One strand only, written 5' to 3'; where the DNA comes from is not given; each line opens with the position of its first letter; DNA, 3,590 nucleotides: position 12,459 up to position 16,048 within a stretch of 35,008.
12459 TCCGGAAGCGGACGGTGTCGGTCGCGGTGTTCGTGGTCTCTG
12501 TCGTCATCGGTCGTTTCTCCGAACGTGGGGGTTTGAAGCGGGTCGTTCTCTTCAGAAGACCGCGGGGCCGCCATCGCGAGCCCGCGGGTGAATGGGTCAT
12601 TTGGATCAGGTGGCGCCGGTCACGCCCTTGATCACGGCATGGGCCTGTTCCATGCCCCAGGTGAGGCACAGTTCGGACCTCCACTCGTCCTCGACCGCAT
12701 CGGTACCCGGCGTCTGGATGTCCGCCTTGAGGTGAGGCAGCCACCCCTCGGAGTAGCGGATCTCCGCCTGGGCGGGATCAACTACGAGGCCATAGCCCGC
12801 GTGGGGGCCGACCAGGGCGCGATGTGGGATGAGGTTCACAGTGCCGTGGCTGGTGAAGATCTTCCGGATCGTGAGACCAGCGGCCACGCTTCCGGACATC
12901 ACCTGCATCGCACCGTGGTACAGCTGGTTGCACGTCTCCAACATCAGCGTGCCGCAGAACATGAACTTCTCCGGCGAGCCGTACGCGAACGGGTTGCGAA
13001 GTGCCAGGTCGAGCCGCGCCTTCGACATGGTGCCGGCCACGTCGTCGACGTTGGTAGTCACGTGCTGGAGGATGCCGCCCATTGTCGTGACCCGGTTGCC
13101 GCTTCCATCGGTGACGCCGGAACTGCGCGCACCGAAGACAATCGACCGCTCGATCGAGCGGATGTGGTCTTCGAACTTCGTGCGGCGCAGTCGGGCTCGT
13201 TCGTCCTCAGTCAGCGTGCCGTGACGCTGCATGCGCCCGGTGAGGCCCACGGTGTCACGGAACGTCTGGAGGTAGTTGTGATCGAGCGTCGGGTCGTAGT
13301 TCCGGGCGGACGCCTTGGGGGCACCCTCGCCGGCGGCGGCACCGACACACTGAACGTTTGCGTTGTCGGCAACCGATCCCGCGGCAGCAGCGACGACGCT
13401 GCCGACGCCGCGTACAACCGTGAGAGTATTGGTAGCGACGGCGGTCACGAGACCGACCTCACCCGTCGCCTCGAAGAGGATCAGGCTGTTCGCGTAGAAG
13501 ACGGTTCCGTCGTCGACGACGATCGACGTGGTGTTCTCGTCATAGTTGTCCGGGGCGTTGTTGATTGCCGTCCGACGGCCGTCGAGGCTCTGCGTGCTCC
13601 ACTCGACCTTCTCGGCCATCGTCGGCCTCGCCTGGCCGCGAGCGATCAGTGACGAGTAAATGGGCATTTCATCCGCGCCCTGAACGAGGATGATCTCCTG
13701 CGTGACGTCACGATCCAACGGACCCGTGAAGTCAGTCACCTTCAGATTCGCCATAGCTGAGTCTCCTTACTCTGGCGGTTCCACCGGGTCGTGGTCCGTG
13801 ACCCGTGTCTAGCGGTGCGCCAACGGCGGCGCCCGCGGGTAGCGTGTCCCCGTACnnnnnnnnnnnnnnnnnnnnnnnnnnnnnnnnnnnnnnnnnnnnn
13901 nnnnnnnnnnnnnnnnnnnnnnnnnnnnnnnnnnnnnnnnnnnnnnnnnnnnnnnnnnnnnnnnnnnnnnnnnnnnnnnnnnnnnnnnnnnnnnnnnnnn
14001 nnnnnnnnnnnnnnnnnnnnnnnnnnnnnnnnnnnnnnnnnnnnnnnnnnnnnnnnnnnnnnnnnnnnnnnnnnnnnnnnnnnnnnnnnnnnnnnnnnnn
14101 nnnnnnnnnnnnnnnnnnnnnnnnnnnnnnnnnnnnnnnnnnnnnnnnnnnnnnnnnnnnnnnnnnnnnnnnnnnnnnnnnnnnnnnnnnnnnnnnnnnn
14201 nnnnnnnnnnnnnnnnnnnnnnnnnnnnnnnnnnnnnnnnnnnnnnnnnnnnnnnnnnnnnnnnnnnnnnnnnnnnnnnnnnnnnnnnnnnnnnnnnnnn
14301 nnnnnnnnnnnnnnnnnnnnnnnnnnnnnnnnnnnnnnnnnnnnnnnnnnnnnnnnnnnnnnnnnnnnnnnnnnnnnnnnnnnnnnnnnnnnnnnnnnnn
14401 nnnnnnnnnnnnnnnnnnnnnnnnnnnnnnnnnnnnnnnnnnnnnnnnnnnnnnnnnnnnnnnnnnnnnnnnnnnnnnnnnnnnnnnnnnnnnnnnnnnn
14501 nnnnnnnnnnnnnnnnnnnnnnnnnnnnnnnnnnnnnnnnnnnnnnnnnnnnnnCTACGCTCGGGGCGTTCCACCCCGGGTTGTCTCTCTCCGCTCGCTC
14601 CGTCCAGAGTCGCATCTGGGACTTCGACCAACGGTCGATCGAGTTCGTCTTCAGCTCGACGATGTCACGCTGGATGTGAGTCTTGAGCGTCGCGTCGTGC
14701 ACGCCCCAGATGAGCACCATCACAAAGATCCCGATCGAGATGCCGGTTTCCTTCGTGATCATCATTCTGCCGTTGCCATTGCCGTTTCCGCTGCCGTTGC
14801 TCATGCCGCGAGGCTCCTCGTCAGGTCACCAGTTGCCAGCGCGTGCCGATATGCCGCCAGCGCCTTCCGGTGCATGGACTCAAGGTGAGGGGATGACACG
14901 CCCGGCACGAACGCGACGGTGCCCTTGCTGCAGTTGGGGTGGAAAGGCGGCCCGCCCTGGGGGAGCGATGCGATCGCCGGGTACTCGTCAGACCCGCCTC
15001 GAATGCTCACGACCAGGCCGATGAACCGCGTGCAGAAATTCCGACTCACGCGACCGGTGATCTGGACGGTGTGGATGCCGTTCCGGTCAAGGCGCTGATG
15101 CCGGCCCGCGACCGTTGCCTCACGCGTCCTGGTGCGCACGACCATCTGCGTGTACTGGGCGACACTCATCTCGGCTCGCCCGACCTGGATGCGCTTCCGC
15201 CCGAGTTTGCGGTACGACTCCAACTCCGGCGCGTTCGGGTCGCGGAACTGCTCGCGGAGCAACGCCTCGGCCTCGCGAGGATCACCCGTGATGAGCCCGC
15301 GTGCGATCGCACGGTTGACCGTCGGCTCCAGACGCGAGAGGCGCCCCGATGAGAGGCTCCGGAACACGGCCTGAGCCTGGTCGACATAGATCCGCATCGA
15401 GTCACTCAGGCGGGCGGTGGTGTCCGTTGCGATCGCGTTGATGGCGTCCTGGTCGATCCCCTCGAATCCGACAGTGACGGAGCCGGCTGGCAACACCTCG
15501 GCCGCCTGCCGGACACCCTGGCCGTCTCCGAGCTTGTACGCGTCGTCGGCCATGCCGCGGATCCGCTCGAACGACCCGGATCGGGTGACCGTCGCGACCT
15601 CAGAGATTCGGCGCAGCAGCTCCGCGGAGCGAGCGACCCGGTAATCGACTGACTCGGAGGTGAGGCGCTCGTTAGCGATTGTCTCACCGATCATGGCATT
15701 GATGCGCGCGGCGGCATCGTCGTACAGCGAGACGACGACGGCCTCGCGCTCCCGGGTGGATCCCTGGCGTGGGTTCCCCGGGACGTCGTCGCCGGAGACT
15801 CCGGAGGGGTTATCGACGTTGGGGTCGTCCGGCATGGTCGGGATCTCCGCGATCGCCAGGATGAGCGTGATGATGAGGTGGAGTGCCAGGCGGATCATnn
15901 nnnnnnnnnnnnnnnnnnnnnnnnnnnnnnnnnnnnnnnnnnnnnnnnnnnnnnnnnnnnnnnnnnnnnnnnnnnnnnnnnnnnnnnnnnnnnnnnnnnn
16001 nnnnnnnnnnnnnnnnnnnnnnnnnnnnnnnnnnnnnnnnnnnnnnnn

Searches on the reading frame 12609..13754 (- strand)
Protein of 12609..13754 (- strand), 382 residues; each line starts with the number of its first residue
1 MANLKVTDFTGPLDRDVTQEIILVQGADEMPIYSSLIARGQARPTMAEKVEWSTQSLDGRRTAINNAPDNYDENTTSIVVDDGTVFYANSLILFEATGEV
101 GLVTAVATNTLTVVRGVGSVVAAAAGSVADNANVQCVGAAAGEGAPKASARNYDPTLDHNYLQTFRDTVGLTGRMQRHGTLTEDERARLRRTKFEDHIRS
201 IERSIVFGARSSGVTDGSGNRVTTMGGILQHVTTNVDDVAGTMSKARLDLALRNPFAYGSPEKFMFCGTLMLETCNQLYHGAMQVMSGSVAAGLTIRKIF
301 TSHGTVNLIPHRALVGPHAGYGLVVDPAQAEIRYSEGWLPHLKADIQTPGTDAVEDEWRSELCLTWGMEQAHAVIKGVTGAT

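Call 88: search_protein_families(library=pfam, proteins=[window:12609-13754:-], max_evalue=0.001)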
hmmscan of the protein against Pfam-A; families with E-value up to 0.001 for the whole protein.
window:12609-13754:- (382 aa): 1 family
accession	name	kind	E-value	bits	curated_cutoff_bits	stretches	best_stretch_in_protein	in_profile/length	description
PF17236.8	SU10_MCP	-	1.6e-39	136.6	24.1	1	8-379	8-292/292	SU10 major capsid protein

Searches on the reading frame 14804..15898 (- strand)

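Call 88: search_protein_families(library=pfam, proteins=[window:14804-15898:-], max_evalue=0.001)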
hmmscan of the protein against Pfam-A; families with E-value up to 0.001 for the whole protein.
window:14804-15898:- (365 aa): 1 family
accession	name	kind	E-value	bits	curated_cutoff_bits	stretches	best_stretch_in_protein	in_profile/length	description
PF06152.16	Phage_min_cap2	-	5.2e-07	29.4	26.3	1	243-340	187-293/366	Phage minor capsid protein 2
